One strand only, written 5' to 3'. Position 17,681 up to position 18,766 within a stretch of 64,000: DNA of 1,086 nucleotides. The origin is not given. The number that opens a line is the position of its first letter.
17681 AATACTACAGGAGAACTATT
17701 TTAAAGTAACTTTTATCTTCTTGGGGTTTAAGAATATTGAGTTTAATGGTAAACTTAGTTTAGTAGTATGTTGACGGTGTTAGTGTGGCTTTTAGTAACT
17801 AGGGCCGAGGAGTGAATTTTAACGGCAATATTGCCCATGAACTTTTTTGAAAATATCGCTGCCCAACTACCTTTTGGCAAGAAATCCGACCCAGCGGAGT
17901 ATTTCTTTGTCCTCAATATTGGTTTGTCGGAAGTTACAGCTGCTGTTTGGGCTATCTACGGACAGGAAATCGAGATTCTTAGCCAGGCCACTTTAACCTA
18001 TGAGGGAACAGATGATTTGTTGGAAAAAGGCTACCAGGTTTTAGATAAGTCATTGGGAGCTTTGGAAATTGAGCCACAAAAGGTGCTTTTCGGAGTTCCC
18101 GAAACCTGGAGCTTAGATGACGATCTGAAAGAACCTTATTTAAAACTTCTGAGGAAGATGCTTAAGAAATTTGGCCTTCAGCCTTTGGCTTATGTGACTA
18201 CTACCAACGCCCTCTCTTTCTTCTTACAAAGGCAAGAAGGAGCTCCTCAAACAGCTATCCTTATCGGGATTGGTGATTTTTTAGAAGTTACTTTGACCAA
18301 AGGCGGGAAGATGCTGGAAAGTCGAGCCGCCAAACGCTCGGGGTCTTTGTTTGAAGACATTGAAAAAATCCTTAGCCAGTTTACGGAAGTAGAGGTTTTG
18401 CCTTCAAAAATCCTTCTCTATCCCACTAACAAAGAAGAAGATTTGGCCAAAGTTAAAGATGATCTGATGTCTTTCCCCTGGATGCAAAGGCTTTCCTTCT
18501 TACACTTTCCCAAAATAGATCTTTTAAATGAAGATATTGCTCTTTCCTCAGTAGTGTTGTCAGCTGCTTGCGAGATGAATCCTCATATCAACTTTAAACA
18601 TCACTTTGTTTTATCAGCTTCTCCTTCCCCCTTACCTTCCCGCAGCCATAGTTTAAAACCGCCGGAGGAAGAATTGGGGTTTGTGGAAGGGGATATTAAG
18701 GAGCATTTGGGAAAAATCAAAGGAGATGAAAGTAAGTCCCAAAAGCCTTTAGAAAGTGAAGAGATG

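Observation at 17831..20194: Actin-fold (FtsA/PilM-like) domain fused through a disordered linker and TM helix to a 350-aa extracytoplasmic domain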

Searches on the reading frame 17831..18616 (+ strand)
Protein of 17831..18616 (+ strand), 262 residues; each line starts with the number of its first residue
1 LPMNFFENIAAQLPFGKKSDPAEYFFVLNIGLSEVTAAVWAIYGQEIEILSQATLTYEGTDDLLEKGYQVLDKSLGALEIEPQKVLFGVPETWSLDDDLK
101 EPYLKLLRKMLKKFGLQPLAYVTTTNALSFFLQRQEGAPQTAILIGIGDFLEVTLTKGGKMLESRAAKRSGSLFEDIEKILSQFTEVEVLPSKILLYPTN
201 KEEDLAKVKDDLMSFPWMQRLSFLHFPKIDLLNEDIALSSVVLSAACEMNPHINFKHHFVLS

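Call 16: predict_structure(alignment_id=A1)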
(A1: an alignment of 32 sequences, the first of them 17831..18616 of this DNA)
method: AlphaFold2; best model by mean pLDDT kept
length: 262 residues; sequences in the alignment: 32
mean_pLDDT: 86.2   pTM: 0.84
mean pLDDT of the five models: 86.2, 84.1, 83.8, 83.4, 82.0
residues with pLDDT >= 90: 162; 70-90: 70; 50-70: 10; < 50: 20
segments of 3 or more residues with pLDDT < 50: 1-19
pLDDT, mean of each block of 10 residues (from residue 1): 42 41 93 97 90 95 97 92 96 88 95 97 93 81 94 89 93 92 77 90 92 87 83 93 93 69 48
secondary structure, 60 per line:
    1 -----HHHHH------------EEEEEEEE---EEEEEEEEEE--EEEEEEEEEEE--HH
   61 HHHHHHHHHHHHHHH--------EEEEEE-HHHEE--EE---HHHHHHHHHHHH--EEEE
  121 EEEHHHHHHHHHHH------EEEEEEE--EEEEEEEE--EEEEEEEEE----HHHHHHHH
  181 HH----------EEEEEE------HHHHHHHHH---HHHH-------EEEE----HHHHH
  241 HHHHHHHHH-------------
elements in order: H6-10 E23-30 E34-43 E46-56 H59-75 E84-89 H103-114 E117-123 H124-134 E141-147 E150-157 E160-168 H173-182 E193-198 H205-213 H217-220 E228-231 H236-249

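Call 19: fold_search(model_id=the predicted structure, library=pdb)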
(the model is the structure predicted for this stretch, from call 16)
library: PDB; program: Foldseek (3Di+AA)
matches with E <= 10: 1567; with E <= 0.001: 625
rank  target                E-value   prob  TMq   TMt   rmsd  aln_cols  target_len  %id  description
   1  5eou_A                5.0e-10  1.00  0.58  0.47   6.1       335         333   11  Pseudomonas aeruginosa PilM:PilN1-12 bound to ATP (released 2016-04-27)
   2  1t6c                  6.0e-10  1.00  0.42  0.37  11.3       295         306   14  Structural characterization of the Ppx/GppA protein family: crystal structure of the Aquifex aeolicus family member (released 2004-08-03)
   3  6pc1_D                9.8e-10  1.00  0.44  0.28  11.1       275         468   14  Crystal structure of Helicobacter pylori PPX/GppA (E143A) in complex with ppGpp (released 2019-11-20)
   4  5eoy_A                1.0e-09  1.00  0.59  0.45   6.6       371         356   11  Pseudomonas aeruginosa SeMet-PilM bound to ADP (released 2016-04-27)
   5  3wt0_C                1.0e-09  1.00  0.56  0.41  11.4       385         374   10  Crystal Structure Analysis of Cell Division Protein (released 2015-04-29)
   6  5eox_B                1.1e-09  1.00  0.57  0.44   7.9       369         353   12  Pseudomonas aeruginosa PilM bound to ADP (released 2016-04-27)
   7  6pc3_A                1.2e-09  1.00  0.40  0.25  11.4       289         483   15  Crystal structure of Helicobacter pylori PPX/GppA in complex with GSP (released 2019-11-20)
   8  3wt0_D                1.9e-09  1.00  0.54  0.39  11.2       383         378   11  Crystal Structure Analysis of Cell Division Protein (released 2015-04-29)
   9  6pc0_B                2.4e-09  1.00  0.42  0.26  11.3       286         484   16  Crystal structure of Helicobacter pylori PPX/GppA (released 2019-11-20)
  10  3vov_C                2.9e-09  1.00  0.47  0.44   9.1       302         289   11  Crystal Structure of ROK Hexokinase from Thermus thermophilus (released 2012-06-27)
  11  8jgx_B                2.9e-09  1.00  0.44  0.26  11.0       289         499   12  Crystal structure of Acinetobacter baumannii exopolyphosphatase (released 2024-05-15)
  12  1t6d_A                3.1e-09  1.00  0.43  0.38  11.6       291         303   13  MIRAS phasing of the Aquifex aeolicus Ppx/GppA phosphatase: crystal structure of the type II variant (released 2004-08-03)
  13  3vov_B                3.3e-09  1.00  0.48  0.44   9.5       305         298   11  Crystal Structure of ROK Hexokinase from Thermus thermophilus (released 2012-06-27)
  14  1t6d_B                3.3e-09  1.00  0.43  0.39  11.0       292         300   13  MIRAS phasing of the Aquifex aeolicus Ppx/GppA phosphatase: crystal structure of the type II variant (released 2004-08-03)
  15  6pc1_A                3.3e-09  1.00  0.42  0.26  11.2       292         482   16  Crystal structure of Helicobacter pylori PPX/GppA (E143A) in complex with ppGpp (released 2019-11-20)
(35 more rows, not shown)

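Call 35: search_protein_representatives(alignment_id=A1)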
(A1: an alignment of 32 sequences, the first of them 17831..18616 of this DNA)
Query: 32 sequences, 260 profile positions. Proteins with E-value up to 0.001 (for the whole library): 1383; up to 1e-10: 1165; up to 1e-30: 632. The best 150 are listed.
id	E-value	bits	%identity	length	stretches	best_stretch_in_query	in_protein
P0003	5.5e-134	461.7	-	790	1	1-258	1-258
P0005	1.3e-132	457.2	-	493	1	1-258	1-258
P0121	1.4e-128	444.0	-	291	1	1-259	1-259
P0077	1.3e-119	414.6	-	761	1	1-258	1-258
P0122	7.1e-113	392.5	-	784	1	1-259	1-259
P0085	4.6e-111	386.6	-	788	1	1-259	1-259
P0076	1.7e-110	384.7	-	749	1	1-259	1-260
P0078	1.0e-109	382.1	-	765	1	1-254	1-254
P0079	3.0e-105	367.5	-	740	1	1-255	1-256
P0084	1.6e-97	342.2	-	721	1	1-259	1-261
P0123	3.6e-94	331.2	-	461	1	1-246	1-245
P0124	2.9e-90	318.4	-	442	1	1-258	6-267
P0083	3.0e-90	318.3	-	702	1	2-259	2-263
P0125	7.3e-90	317.1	-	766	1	1-256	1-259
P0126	1.8e-89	315.8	-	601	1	1-253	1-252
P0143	4.4e-62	226.0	-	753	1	4-252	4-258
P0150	1.0e-53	198.7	-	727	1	17-255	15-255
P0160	2.1e-50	187.8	-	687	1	7-252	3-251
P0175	6.9e-48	179.5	-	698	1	10-252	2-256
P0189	2.0e-46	174.7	-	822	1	13-253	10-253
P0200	1.2e-45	172.2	-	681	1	13-255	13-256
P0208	4.0e-45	170.5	-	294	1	13-251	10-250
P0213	5.8e-45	169.9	-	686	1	4-249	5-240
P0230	4.8e-44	166.9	-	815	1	18-251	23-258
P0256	4.5e-43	163.8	-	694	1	14-255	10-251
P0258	5.5e-43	163.5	-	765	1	13-250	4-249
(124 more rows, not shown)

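Call 37: list_cluster_members(proteins=[P0143, P0150, P0160, P0175, P0189, P0200, P0213, P0230, P0256, P0258])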
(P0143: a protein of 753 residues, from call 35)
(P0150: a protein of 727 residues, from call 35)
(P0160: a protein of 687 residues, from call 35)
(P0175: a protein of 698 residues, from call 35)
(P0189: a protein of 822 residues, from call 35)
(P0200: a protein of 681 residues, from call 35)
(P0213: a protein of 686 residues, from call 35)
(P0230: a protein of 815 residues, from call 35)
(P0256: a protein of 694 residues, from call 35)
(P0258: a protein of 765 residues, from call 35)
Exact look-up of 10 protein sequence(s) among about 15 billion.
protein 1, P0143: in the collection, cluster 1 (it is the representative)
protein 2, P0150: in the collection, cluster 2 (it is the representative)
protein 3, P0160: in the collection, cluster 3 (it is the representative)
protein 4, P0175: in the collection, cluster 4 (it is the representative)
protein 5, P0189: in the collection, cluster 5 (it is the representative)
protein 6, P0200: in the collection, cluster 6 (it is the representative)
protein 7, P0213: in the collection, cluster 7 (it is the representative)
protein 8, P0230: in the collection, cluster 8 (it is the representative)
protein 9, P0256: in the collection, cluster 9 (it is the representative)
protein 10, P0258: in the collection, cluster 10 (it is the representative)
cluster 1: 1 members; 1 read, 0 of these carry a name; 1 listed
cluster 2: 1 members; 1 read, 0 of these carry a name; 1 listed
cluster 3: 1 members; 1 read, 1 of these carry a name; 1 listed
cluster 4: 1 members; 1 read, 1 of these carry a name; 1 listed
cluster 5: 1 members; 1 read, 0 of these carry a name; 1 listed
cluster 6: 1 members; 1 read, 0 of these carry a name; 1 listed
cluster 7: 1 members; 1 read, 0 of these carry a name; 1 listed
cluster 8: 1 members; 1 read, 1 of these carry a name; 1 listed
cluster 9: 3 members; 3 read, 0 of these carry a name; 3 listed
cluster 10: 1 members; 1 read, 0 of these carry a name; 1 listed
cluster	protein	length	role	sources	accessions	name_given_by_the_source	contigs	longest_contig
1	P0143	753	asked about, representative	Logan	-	-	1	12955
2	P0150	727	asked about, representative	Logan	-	-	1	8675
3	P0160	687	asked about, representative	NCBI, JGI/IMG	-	hypothetical protein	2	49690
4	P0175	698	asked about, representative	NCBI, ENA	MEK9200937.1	MAG: hypothetical protein AAB909_03115 [Patescibacteria group bacterium]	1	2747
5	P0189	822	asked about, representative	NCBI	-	-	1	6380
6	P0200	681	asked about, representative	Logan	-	-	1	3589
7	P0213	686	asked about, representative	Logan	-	-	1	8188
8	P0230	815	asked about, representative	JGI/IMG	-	hypothetical protein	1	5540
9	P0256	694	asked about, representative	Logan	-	-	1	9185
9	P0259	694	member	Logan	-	-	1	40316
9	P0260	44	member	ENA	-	-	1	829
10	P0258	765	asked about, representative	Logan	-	-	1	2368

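Call 38: find_encoding_contigs(protein=P0160, flank=8000, max_places=1)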
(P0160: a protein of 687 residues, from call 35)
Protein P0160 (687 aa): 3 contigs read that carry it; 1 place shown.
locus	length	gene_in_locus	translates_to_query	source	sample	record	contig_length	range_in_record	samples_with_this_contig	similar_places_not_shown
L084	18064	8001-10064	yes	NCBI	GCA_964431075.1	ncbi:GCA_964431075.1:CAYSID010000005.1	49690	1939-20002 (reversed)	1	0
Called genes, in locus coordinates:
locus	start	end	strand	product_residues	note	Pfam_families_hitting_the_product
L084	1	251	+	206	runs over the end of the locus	PF03167:UDG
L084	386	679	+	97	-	-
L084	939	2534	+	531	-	PF00753:Lactamase_B, PF12706:Lactamase_B_2 (weak), PF22505:RNase_J_b_CASP, PF17770:RNase_J_C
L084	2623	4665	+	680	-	PF17854:FtsK_alpha, PF01580:FtsK_SpoIIIE, PF09397:FtsK_gamma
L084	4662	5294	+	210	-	PF12844:HTH_19 (weak), PF13413:HTH_25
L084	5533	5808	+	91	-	-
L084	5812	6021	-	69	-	-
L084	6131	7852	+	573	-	PF01411:tRNA-synt_2c, PF07973:tRNA_SAD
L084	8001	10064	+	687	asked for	-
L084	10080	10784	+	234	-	PF04203:Sortase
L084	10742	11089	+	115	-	PF03652:RuvX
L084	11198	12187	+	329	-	PF02618:YceG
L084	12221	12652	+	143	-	-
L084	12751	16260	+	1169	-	PF04563:RNA_pol_Rpb2_1, PF04561:RNA_pol_Rpb2_2, PF04565:RNA_pol_Rpb2_3, PF10385:RNA_pol_Rpb2_45, PF00562:RNA_pol_Rpb2_6, PF04560:RNA_pol_Rpb2_7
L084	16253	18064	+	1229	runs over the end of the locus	PF04997:RNA_pol_Rpb1_1, PF05000:RNA_pol_Rpb1_4 (faint), PF00623:RNA_pol_Rpb1_2, PF04983:RNA_pol_Rpb1_3, PF04998:RNA_pol_Rpb1_5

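Call 39: find_encoding_contigs(protein=P0259, flank=8000, max_places=1)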
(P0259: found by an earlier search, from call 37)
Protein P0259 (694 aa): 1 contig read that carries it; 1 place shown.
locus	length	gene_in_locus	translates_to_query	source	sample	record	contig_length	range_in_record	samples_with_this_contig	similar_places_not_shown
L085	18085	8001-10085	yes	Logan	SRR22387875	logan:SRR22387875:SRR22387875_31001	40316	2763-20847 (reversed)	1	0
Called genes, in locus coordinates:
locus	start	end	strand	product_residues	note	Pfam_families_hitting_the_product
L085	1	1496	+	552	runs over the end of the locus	PF00753:Lactamase_B, PF12706:Lactamase_B_2 (weak), PF22505:RNase_J_b_CASP, PF17770:RNase_J_C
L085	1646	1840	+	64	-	-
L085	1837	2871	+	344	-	PF01145:Band_7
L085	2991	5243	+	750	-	PF17854:FtsK_alpha, PF01580:FtsK_SpoIIIE, PF09397:FtsK_gamma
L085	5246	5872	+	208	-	PF12844:HTH_19 (weak), PF13413:HTH_25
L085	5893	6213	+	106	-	-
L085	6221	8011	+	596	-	PF01411:tRNA-synt_2c, PF07973:tRNA_SAD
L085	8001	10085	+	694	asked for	-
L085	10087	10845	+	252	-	PF04203:Sortase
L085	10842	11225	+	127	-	PF03652:RuvX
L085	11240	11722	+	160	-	PF00583:Acetyltransf_1, PF13673:Acetyltransf_10 (weak), PF13508:Acetyltransf_7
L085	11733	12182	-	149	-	PF00903:Glyoxalase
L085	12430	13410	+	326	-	PF02618:YceG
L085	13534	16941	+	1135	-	PF04563:RNA_pol_Rpb2_1, PF04561:RNA_pol_Rpb2_2, PF04565:RNA_pol_Rpb2_3, PF10385:RNA_pol_Rpb2_45, PF00562:RNA_pol_Rpb2_6, PF04560:RNA_pol_Rpb2_7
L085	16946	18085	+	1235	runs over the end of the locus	PF04997:RNA_pol_Rpb1_1, PF00623:RNA_pol_Rpb1_2, PF04983:RNA_pol_Rpb1_3, PF04998:RNA_pol_Rpb1_5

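Call 40: search_solved_structures(query=A1, max_evalue=10, show_alignments=2)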
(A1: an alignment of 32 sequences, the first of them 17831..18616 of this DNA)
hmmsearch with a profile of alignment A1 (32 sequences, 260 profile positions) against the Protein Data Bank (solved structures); distinct sequences matched with E-value up to 10: 1.
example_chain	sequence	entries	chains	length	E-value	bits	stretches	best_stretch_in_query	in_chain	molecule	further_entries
7mcd_A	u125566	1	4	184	0.0009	21.8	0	173-207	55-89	AI-designed TIM-barrel F15C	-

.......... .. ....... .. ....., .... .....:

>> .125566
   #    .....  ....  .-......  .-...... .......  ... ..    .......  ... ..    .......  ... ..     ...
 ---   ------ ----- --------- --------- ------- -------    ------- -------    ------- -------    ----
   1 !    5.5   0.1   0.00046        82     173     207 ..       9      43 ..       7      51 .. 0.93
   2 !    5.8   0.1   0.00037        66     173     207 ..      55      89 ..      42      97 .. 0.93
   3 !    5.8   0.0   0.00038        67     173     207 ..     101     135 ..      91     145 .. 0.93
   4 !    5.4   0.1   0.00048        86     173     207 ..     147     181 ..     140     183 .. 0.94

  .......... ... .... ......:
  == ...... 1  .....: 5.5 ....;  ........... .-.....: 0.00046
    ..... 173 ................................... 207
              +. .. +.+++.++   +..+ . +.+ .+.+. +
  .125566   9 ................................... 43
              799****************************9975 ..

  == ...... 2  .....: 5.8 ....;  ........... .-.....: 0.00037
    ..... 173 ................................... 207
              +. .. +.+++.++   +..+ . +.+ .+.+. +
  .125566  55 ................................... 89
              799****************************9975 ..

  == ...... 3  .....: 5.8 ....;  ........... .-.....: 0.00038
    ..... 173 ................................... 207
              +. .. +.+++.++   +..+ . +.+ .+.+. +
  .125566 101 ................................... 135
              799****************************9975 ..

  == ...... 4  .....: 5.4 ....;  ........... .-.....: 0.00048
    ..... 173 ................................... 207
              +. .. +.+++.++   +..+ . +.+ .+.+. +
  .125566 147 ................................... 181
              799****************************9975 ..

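Call 43: find_homologous_proteins(query=P0259, max_evalue=0.001)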
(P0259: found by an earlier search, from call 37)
Query P0259 (694 aa): 315 proteins with E <= 0.001 among 8000 candidates; the best 120 are listed.
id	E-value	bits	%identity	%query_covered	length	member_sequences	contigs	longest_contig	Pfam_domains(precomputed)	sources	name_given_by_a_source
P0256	0.0e+0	1483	100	100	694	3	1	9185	-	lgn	-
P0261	0.0e+0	1232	82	100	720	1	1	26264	-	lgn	-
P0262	1.2e-286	970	64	100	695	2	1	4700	-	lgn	-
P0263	1.3e-272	924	62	100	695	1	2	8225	-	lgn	-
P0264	8.8e-263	892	60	100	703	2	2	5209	-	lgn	-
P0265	3.1e-196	672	47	100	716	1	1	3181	-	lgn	-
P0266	9.3e-196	670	47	97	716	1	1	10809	-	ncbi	-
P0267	1.1e-194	667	49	100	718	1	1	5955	-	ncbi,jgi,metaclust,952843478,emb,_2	jgi:hypothetical protein|metaclust:\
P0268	3.2e-194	665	47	100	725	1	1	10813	-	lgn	-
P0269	6.8e-193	661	47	100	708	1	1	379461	-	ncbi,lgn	-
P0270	6.2e-192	658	52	91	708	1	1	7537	-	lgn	-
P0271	8.1e-191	654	47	100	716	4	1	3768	-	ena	-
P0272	2.2e-189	649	47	100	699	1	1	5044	-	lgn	-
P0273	3.8e-187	642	48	93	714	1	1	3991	-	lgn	-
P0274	8.6e-186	637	47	100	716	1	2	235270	-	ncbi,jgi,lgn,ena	-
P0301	3.7e-164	566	43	100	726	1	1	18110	-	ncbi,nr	ncbi:hypothetical protein HY333_01320 [Candidatus Collierbacteria bacterium]|nr:hypothetical protein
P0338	5.5e-146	506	40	98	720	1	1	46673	-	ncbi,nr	ncbi:MAG TPA: hypothetical protein VLH94_00650 [Spirochaetia bacterium]|nr:hypothetical protein [Spi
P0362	7.7e-142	492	40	98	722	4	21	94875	-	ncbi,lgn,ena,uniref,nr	ncbi:TPA: hypothetical protein DIU27_00010 [Candidatus Collierbacteria bacterium]|uniref:Baseplate p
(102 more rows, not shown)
